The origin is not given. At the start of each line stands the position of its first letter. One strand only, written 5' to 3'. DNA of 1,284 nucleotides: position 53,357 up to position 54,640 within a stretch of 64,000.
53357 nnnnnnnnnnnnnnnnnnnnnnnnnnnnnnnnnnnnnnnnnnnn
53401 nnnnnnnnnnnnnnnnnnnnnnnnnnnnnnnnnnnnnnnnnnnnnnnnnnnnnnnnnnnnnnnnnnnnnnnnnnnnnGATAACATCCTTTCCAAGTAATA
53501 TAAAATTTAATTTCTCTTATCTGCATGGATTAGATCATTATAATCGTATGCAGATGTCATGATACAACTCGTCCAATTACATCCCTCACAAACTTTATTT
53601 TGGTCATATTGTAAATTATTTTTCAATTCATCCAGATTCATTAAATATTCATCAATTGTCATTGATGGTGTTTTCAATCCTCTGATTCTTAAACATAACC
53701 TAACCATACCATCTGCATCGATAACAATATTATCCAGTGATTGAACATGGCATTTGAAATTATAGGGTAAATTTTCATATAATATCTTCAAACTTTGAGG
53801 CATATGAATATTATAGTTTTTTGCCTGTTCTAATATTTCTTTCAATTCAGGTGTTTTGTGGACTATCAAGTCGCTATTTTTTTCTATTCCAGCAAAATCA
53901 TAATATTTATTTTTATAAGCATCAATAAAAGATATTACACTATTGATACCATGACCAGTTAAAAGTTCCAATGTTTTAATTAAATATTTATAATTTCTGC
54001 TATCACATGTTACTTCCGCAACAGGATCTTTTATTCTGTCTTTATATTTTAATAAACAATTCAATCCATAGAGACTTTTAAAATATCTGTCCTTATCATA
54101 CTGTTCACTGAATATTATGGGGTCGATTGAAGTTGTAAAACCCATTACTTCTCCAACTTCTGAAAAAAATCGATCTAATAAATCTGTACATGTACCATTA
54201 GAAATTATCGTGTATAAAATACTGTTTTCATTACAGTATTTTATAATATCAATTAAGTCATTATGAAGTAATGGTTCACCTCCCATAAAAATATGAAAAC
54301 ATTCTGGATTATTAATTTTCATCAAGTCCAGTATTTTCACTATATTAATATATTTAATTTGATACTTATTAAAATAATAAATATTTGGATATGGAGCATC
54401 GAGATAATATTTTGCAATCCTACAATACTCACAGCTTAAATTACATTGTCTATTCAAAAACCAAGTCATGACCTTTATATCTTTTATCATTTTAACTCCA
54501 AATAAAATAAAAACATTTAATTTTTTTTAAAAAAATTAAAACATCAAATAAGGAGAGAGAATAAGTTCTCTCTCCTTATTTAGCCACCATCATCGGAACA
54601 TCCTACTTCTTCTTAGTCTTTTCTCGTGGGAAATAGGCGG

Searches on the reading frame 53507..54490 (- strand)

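Call 17: search_protein_families(library=pfam, proteins=[window:53507-54490:-], max_evalue=0.01)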
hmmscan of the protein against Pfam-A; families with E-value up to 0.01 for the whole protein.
window:53507-54490:- (327 aa): 1 family
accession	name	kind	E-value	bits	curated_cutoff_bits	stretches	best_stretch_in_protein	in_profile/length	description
PF04055.27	Radical_SAM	-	1.1e-08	35.8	29.5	1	14-116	5-101/166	Radical SAM superfamily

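Call 91: search_protein_families(library=ncbifam, proteins=[window:53507-54490:-], max_evalue=0.0001)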
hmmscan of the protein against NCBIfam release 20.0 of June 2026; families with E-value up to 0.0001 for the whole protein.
window:53507-54490:- (327 aa): 19 families
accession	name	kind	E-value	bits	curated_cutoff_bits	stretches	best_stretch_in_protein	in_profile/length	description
NF047865.1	rSAM_PapB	equivalog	8.1e-11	41.7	340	1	5-312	2-314/330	PapB family radical SAM/SPASM ranthipeptide maturase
NF038283.1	viperin_w_prok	equivalog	1.3e-10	41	180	1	6-112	2-103/281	viperin family antiviral radical SAM protein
TIGR04317.1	W_rSAM_matur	equivalog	5.9e-09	35.5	380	1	6-269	4-258/349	tungsten cofactor oxidoreductase radical SAM maturase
TIGR04054.1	rSAM_NirJ1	equivalog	7.9e-09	34.6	650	1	7-104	37-124/387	putative heme d1 biosynthesis radical SAM protein NirJ1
TIGR04051.1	rSAM_NirJ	equivalog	7.1e-08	31.8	515.45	1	7-103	3-89/354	heme d1 biosynthesis radical SAM protein NirJ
NF038170.1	lachnocin_rSAM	equivalog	1.7e-07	30.5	550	1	4-89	74-157/440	lachnocin radical SAM maturase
TIGR04545.1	rSAM_ahbD_hemeb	equivalog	3.7e-07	29.9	500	1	8-101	2-85/339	heme b synthase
TIGR04053.2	TIGR04053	equivalog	1.9e-06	27.4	395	1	7-107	9-100/366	TIGR04053 family radical SAM/SPASM domain-containing protein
TIGR04251.1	SCM_rSAM_ScmF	equivalog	3.1e-06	26.8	400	1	6-107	4-99/353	SynChlorMet cassette radical SAM/SPASM protein ScmF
TIGR04347.1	pseudo_SAM_Halo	equivalog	4.3e-06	26.2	525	1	7-101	39-123/390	TIGR04347 family pseudo-SAM/SPASM protein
TIGR03906.1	quino_hemo_SAM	equivalog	6.6e-06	25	453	1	7-136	95-223/467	quinohemoprotein amine dehydrogenase maturation protein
TIGR04546.1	rSAM_ahbC_deAc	equivalog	7.2e-06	25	650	1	6-111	39-135/390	12,18-didecarboxysiroheme deacetylase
TIGR03978.1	rSAM_paired_1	equivalog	7.9e-06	24.9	370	1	14-100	91-177/466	His-Xaa-Ser system radical SAM maturase HxsB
NF045702.1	rSAM_GDGT_ether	equivalog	1e-05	24.4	450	1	14-94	94-167/486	tetraether lipid synthase Tes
TIGR04055.1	rSAM_NirJ2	equivalog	1.2e-05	25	500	1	8-124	2-107/326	putative heme d1 biosynthesis radical SAM protein NirJ2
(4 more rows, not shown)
